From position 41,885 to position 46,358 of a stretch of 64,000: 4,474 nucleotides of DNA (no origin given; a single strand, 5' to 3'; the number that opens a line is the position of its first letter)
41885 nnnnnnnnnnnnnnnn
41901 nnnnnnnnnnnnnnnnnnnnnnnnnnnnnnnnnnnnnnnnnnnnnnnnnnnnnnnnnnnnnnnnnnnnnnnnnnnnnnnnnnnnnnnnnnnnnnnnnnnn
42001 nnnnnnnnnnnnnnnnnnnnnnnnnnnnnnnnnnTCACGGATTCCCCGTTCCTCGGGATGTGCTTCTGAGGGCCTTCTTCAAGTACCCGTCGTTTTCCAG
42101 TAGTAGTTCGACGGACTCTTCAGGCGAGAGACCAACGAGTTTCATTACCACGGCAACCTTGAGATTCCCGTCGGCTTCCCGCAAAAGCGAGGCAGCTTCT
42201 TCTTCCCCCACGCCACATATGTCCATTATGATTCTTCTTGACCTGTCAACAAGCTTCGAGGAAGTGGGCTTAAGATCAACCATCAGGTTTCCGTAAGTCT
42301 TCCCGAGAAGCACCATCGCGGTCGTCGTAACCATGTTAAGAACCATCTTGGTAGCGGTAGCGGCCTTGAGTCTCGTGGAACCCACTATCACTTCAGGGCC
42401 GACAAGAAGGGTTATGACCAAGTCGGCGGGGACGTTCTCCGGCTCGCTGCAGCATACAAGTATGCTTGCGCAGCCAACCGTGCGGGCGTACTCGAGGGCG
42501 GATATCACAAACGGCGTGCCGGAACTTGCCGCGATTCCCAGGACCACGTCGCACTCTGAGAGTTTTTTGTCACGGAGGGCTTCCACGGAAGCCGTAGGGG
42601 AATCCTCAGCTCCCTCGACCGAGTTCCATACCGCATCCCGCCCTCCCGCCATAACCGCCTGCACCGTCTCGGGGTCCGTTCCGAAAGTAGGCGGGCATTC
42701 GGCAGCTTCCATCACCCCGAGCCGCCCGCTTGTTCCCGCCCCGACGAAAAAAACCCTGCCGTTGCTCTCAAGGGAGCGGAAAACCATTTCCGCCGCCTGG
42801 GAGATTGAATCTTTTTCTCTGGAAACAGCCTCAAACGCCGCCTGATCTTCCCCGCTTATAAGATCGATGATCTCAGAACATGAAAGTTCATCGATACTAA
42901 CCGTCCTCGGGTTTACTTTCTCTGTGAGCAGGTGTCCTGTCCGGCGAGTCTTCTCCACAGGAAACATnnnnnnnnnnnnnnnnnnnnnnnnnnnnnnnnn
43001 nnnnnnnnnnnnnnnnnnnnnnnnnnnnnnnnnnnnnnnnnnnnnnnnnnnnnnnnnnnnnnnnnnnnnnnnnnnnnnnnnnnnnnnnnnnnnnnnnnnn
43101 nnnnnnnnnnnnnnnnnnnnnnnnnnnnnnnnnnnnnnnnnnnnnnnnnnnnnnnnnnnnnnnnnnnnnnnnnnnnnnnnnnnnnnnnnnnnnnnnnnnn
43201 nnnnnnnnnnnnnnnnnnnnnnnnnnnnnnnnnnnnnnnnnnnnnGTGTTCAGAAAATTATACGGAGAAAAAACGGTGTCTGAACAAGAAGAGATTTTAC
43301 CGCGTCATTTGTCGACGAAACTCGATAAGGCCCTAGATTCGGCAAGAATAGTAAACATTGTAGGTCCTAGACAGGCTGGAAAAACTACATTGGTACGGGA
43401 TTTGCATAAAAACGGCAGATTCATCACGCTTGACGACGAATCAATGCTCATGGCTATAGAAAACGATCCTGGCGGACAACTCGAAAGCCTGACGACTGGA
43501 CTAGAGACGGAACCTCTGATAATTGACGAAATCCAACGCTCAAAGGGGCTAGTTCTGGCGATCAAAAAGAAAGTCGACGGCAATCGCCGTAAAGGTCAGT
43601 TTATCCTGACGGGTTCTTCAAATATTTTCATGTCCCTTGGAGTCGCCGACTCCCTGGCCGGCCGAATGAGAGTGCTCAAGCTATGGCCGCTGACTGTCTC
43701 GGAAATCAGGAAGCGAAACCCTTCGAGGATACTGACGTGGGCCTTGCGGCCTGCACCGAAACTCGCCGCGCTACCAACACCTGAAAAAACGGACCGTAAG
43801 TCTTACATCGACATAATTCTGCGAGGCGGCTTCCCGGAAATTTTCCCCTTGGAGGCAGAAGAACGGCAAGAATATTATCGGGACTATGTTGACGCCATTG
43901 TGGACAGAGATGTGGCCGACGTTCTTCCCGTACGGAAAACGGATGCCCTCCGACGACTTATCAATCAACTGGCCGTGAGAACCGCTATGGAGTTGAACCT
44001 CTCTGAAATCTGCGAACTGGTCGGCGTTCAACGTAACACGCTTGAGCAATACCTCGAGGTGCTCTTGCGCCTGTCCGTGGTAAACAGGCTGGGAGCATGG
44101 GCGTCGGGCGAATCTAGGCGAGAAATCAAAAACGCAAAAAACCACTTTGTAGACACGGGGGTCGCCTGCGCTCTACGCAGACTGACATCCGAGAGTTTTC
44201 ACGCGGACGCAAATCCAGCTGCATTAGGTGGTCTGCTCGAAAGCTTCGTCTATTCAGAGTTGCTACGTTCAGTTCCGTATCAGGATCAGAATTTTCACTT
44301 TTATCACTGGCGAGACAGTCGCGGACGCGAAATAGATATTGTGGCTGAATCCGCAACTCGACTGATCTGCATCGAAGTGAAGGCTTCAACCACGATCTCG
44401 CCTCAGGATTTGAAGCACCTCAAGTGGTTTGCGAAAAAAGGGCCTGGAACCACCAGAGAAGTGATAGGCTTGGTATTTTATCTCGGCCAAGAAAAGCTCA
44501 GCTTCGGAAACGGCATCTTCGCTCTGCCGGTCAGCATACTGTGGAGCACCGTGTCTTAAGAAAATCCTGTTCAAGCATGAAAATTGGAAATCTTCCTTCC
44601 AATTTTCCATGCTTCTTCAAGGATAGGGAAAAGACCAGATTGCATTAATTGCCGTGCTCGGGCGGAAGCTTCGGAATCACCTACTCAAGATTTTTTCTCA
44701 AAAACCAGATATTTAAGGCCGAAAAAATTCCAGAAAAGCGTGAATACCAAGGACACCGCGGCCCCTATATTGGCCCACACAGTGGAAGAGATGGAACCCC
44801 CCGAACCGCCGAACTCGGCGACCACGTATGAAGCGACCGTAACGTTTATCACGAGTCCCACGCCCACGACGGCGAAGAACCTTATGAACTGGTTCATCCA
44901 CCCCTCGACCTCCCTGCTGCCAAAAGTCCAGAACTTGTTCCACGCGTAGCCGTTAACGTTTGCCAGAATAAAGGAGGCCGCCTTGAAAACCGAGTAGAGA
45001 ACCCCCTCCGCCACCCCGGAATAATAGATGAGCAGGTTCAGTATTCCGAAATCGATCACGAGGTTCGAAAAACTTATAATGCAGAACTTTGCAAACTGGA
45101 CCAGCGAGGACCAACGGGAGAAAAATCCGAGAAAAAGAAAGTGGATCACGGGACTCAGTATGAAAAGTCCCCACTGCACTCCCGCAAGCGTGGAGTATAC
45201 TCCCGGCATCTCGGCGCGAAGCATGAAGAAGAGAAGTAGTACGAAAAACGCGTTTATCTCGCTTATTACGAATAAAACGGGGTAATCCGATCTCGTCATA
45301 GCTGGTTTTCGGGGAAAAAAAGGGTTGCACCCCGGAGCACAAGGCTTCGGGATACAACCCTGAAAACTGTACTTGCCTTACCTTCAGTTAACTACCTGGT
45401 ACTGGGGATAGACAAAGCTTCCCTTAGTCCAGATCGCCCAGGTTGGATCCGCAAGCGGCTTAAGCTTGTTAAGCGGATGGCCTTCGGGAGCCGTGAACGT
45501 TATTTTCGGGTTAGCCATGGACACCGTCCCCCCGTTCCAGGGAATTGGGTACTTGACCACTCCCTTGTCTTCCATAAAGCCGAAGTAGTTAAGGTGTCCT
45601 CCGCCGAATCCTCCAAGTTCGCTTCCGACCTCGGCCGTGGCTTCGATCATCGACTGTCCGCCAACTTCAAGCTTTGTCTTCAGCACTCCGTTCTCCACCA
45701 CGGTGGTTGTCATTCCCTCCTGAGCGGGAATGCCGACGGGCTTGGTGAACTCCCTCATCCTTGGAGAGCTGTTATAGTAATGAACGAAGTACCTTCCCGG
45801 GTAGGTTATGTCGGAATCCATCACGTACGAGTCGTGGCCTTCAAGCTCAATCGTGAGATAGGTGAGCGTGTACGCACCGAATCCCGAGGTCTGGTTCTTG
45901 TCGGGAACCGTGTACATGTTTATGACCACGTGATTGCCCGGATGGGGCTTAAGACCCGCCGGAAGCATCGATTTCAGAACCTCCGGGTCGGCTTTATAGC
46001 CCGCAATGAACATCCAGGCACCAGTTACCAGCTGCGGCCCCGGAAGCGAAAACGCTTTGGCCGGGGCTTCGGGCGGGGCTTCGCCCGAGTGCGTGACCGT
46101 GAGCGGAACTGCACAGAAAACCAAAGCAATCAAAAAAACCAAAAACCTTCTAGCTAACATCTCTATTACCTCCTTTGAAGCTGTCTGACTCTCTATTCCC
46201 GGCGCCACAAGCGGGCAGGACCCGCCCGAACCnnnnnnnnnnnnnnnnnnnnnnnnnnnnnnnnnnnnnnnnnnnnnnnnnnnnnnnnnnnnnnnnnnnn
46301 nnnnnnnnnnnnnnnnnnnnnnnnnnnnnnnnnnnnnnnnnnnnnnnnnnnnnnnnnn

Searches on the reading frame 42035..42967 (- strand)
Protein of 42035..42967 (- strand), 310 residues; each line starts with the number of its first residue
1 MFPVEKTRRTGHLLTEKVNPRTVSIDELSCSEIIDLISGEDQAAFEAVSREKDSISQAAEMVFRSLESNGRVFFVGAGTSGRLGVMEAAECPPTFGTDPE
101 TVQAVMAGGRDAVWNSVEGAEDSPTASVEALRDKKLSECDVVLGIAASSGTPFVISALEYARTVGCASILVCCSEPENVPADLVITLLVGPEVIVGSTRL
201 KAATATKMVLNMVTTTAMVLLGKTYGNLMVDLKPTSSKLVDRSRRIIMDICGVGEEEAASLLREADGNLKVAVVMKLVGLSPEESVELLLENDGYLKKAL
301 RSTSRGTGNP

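Call 4: search_protein_families(library=pfam, proteins=[window:42035-42967:-], max_evalue=0.01)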
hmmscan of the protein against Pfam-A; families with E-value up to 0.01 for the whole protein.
window:42035-42967:- (310 aa): 8 families
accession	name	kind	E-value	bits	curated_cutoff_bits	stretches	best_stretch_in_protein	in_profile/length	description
PF22645.1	GKRP_SIS_N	-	8.4e-18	64.6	27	1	55-161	2-112/113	Glucokinase regulatory protein N-terminal SIS domain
PF22198.1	GKRP_SIS_2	-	2.8e-10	40.7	27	1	55-115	7-67/191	Glucokinase regulatory protein, second SIS domain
PF13580.11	SIS_2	-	5e-09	36.7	27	1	47-168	12-133/138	SIS domain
PF01380.27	SIS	-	8.1e-05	22.9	25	1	136-213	51-128/131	SIS domain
PF20741.3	GKRP-like_C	-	0.00021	22.2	27.7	1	227-262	2-37/100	C-terminal lid domain of glucokinase regulatory protein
PF19026.7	UBA_HYPK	-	0.00063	19.5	27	0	246-270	10-34/41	HYPK UBA domain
PF14555.12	UBA_4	-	0.0011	19.2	21.8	0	248-273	8-33/43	UBA-like domain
PF03861.19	ANTAR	-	0.0059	16.8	27.3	0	236-264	9-37/54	ANTAR domain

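Call 5: search_protein_families(library=ncbifam, proteins=[window:42035-42967:-], max_evalue=0.01)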
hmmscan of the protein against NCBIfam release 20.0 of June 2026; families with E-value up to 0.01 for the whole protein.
window:42035-42967:- (310 aa): 6 families
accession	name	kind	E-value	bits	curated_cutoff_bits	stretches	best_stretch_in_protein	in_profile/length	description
NF003915.0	PRK05441.1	subfamily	2.7e-107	358.2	168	1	11-303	4-298/300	N-acetylmuramic acid 6-phosphate etherase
NF009222.0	PRK12570.1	subfamily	3.5e-101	338.1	255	1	11-302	11-304/307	N-acetylmuramic acid 6-phosphate etherase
TIGR00274.1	TIGR00274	equivalog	3.6e-99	331.5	302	1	13-300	1-290/291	N-acetylmuramic acid 6-phosphate etherase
NF002805.0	PRK02947.1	subfamily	3.6e-06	26.3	135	1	45-172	15-141/247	sugar isomerase domain-containing protein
NF010546.0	PRK13936.1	equivalog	0.0058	16.4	276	0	46-165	20-138/197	phosphoheptose isomerase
TIGR00264.2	TIGR00264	equivalog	0.0099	16.3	80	0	209-274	37-109/112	nascent polypeptide-associated complex protein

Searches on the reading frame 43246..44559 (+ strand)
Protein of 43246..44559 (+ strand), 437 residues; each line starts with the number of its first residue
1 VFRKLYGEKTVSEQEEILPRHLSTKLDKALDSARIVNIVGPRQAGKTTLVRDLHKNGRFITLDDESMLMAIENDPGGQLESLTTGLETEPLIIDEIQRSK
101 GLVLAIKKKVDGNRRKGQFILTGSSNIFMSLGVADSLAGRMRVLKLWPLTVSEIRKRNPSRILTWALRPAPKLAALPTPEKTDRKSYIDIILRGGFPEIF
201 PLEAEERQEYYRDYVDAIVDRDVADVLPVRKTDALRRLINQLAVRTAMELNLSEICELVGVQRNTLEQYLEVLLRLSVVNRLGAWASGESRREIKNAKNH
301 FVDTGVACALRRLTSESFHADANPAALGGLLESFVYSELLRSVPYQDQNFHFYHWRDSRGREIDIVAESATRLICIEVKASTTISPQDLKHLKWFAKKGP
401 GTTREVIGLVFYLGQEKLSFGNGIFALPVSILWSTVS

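Call 4: search_protein_families(library=pfam, proteins=[window:43246-44559:+], max_evalue=0.01)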
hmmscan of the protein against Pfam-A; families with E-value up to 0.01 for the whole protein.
window:43246-44559:+ (437 aa): 6 families
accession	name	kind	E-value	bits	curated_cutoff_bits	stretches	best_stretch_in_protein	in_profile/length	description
PF13635.12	DUF4143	-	5.9e-39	133.8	28.1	1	220-381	1-160/160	Domain of unknown function (DUF4143)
PF13173.12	AAA_14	-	2e-25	89.7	27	1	34-154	3-128/129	AAA domain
PF08378.17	NERD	-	0.00046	21.1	22.1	1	337-398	11-73/111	Nuclease-related domain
PF13401.12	AAA_22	-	0.0021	18.8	27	0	32-56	4-28/130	AAA domain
PF13191.12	AAA_16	-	0.004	18.1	32.6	0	24-55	14-46/167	AAA ATPase domain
PF14281.12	PDDEXK_4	-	0.0084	16.5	22.3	0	358-414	73-129/183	PD-(D/E)XK nuclease superfamily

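Call 5: search_protein_families(library=ncbifam, proteins=[window:43246-44559:+], max_evalue=0.01)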
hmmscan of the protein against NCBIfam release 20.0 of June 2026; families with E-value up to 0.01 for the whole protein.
window:43246-44559:+ (437 aa): 0 families

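Call 7: search_protein_families(library=padloc, proteins=[window:43246-44559:+], max_evalue=0.01)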
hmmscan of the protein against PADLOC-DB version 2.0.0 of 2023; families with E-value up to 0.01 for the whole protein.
window:43246-44559:+ (437 aa): 8 families
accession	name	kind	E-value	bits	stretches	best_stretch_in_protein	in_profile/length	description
PDLC04790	PDC-S01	-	2.2e-139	462.8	1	15-435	9-420/422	-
PDLC04789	PDC-S01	-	5.7e-58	194.7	1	19-406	3-363/375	-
PDLC04787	PDC-S01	-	1.7e-34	117.4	1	16-383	9-360/412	-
PDLC04791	PDC-S01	-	1.2e-31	107.8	2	191-408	162-376/395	-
PDLC04788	PDC-S01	-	3.3e-15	53.9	1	38-398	24-397/448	-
PDLC04786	PDC-S01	-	8.3e-14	49.2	1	38-392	25-398/439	-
PDLC04792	PDC-S01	-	6.3e-09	32.9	1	298-383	306-387/452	-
PDLC04140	mad8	-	0.0025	15.4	1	21-57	15-51/314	mads_8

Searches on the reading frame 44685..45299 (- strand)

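Call 4: search_protein_families(library=pfam, proteins=[window:44685-45299:-], max_evalue=0.01)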
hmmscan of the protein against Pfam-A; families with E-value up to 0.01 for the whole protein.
window:44685-45299:- (204 aa): 1 family
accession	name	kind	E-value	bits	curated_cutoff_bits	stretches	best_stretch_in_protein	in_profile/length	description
PF04138.20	GtrA_DPMS_TM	-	3.5e-14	53.5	26.1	1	71-200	1-117/117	GtrA/DPMS, transmembrane domain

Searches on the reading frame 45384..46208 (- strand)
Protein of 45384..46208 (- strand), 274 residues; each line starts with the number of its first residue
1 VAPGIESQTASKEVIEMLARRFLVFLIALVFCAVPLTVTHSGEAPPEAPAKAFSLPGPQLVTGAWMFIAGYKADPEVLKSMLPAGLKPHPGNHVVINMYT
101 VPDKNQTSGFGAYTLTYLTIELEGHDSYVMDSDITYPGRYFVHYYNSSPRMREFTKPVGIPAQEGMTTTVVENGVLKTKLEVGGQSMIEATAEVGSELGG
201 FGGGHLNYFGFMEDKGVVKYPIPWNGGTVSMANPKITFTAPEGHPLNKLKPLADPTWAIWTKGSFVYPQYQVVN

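Call 4: search_protein_families(library=pfam, proteins=[window:45384-46208:-], max_evalue=0.01)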
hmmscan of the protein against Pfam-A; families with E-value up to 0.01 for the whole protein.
window:45384-46208:- (274 aa): 1 family
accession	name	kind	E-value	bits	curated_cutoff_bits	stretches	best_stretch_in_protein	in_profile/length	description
PF06314.16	ADC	-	2.2e-06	27.8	29.8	1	58-196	17-143/238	Acetoacetate decarboxylase (ADC)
